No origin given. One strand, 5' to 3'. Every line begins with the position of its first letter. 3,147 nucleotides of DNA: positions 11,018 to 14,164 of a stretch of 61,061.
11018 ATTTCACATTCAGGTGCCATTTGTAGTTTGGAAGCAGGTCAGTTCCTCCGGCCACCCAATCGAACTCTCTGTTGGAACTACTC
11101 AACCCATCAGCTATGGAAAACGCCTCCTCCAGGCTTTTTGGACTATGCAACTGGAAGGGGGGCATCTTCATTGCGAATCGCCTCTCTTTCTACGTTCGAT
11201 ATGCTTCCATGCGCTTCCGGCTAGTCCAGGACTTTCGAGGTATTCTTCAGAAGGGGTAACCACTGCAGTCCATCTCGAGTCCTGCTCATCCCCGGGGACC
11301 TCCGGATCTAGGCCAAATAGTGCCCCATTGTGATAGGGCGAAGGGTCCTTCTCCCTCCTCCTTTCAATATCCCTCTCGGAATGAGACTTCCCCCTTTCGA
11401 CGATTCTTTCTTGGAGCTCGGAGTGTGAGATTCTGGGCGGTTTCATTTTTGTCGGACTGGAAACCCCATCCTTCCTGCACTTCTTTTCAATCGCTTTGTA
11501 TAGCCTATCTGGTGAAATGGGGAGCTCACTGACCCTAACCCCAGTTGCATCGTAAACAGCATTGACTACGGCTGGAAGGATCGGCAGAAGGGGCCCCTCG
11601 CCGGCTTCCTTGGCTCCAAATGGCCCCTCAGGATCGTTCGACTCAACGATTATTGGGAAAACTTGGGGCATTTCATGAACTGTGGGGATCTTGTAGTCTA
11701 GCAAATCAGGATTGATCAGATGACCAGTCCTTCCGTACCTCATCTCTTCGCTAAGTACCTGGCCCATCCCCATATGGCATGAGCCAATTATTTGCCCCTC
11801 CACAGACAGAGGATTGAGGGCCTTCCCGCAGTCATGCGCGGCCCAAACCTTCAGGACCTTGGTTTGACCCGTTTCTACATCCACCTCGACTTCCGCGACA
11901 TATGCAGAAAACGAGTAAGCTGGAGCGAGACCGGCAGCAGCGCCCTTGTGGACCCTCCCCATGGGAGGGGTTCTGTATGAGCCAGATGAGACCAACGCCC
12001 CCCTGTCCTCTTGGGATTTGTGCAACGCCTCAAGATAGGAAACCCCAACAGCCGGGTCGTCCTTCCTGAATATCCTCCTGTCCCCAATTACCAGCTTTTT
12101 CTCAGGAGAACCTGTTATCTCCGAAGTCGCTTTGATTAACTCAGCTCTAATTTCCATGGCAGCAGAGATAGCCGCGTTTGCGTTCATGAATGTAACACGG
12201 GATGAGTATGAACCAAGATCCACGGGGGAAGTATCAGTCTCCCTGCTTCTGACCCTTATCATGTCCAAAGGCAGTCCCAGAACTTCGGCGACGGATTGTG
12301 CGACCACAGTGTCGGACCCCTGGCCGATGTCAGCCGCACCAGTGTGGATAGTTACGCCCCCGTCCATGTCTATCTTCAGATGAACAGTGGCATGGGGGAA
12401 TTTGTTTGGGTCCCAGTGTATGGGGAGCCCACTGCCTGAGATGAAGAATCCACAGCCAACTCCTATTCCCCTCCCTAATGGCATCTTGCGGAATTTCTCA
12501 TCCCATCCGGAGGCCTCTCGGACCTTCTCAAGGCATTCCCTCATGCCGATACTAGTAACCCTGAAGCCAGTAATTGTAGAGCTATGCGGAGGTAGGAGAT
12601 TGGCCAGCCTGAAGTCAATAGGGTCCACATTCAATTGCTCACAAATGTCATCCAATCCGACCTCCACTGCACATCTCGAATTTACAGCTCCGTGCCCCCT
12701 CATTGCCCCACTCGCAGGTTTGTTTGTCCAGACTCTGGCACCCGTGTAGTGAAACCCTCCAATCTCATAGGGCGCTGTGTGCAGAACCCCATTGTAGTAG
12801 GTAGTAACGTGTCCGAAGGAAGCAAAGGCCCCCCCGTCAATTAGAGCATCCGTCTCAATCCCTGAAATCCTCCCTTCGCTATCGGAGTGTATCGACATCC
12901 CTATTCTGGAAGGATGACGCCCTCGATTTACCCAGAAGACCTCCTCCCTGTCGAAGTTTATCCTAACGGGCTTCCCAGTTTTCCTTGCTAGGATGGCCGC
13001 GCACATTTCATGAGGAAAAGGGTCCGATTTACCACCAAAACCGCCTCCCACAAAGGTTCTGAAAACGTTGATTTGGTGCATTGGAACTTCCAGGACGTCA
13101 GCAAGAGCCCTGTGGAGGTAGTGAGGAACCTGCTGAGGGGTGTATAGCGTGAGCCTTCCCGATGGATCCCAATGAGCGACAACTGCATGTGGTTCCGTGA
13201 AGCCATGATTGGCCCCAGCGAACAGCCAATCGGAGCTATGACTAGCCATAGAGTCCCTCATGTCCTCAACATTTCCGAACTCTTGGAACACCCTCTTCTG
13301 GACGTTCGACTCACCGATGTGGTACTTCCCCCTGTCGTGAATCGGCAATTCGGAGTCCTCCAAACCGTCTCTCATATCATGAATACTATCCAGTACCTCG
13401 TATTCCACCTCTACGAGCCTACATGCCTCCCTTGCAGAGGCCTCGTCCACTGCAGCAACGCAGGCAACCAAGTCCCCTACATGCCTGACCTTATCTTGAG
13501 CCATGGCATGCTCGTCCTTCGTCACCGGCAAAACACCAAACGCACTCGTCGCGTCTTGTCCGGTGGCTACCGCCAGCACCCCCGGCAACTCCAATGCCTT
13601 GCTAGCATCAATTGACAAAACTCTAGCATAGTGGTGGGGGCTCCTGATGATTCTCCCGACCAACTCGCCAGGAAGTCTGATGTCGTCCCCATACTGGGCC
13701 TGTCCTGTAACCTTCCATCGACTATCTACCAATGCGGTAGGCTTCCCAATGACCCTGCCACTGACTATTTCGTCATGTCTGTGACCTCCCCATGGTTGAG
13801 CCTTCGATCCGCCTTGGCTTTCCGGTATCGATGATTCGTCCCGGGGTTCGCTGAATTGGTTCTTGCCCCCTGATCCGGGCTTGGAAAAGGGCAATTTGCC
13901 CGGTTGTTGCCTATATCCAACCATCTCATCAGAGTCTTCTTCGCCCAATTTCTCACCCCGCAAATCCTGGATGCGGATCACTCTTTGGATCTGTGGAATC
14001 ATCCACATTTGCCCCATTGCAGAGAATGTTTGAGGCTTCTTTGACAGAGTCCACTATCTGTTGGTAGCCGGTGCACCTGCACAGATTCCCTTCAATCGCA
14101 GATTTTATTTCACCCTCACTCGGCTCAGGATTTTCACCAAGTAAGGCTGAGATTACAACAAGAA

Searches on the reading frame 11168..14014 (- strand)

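Call 81: search_protein_families(library=pfam, proteins=[window:11168-14014:-], max_evalue=0.00001)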
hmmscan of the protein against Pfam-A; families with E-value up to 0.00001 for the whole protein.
window:11168-14014:- (948 aa): 3 families
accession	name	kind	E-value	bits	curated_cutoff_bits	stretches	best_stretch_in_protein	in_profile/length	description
PF20256.3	MoCoBD_2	-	1.6e-75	254.7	27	1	498-783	2-283/283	Molybdopterin cofactor-binding domain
PF02738.23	MoCoBD_1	-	3.6e-62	210.1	27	1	241-473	8-244/244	Molybdopterin cofactor-binding domain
PF01315.27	Ald_Xan_dh_C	-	2e-29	102.6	31.3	1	103-208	1-109/110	Aldehyde oxidase and xanthine dehydrogenase, a/b hammerhead domain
